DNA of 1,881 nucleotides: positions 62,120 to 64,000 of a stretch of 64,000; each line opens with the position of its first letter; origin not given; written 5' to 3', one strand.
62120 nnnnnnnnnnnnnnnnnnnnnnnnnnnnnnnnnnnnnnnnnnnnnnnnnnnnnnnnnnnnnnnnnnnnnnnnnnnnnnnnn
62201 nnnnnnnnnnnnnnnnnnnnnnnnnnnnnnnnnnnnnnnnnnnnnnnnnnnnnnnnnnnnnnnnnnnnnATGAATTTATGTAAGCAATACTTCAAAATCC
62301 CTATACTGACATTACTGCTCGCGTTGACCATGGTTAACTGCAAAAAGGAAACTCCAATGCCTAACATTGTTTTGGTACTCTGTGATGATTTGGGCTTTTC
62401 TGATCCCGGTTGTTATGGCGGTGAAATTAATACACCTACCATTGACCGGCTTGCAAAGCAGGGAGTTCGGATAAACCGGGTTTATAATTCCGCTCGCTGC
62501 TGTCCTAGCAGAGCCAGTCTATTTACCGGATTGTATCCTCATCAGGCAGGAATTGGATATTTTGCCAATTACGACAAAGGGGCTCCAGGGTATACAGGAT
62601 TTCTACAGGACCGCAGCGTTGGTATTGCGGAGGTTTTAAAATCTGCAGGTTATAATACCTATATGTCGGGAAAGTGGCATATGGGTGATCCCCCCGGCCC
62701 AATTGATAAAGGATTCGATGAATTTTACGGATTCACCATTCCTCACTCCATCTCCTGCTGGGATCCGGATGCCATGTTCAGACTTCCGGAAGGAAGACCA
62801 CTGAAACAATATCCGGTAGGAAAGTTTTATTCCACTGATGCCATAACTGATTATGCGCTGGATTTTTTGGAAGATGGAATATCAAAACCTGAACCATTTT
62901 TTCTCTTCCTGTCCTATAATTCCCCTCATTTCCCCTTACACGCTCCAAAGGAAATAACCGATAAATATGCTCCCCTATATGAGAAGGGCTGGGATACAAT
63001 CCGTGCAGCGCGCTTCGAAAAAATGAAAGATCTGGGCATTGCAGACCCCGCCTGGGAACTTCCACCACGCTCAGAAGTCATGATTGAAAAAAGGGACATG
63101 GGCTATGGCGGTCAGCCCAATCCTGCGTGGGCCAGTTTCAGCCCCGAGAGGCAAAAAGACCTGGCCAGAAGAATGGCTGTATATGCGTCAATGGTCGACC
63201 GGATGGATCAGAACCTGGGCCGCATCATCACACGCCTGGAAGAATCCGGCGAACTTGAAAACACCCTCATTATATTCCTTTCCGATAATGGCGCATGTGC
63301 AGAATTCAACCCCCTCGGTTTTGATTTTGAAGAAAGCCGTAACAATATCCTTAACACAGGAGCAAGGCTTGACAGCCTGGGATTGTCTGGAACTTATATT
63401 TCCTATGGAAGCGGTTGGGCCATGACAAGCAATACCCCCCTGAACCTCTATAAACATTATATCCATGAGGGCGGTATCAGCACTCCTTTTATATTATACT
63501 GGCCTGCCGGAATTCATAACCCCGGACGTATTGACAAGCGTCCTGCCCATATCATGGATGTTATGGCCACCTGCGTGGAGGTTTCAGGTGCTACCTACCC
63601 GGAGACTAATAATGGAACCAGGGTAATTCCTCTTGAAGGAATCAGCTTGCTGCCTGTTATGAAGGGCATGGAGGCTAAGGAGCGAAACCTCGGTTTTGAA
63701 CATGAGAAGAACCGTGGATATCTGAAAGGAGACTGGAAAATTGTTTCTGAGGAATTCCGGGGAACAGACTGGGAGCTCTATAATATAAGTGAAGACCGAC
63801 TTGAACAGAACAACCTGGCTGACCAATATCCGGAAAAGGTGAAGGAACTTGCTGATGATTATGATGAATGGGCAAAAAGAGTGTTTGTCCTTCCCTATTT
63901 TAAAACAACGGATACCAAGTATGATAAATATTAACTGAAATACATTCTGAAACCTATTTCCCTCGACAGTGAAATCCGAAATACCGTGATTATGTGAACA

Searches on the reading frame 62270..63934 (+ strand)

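Call 26: search_protein_families(library=pfam, proteins=[window:62270-63934:+], max_evalue=0.00001)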
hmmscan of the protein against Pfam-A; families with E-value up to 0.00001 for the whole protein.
window:62270-63934:+ (554 aa): 3 families
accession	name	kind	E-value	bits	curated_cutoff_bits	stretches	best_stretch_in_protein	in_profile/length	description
PF00884.28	Sulfatase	-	1.5e-60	205.5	25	1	31-440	1-300/301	Sulfatase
PF01663.27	Phosphodiest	-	4.9e-09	36.7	23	0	54-111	19-77/342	Type I phosphodiesterase / nucleotide pyrophosphatase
PF16347.10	SGSH_C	-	2.3e-06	28.3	29.3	0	395-520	8-135/154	N-sulphoglucosamine sulphohydrolase, C-terminal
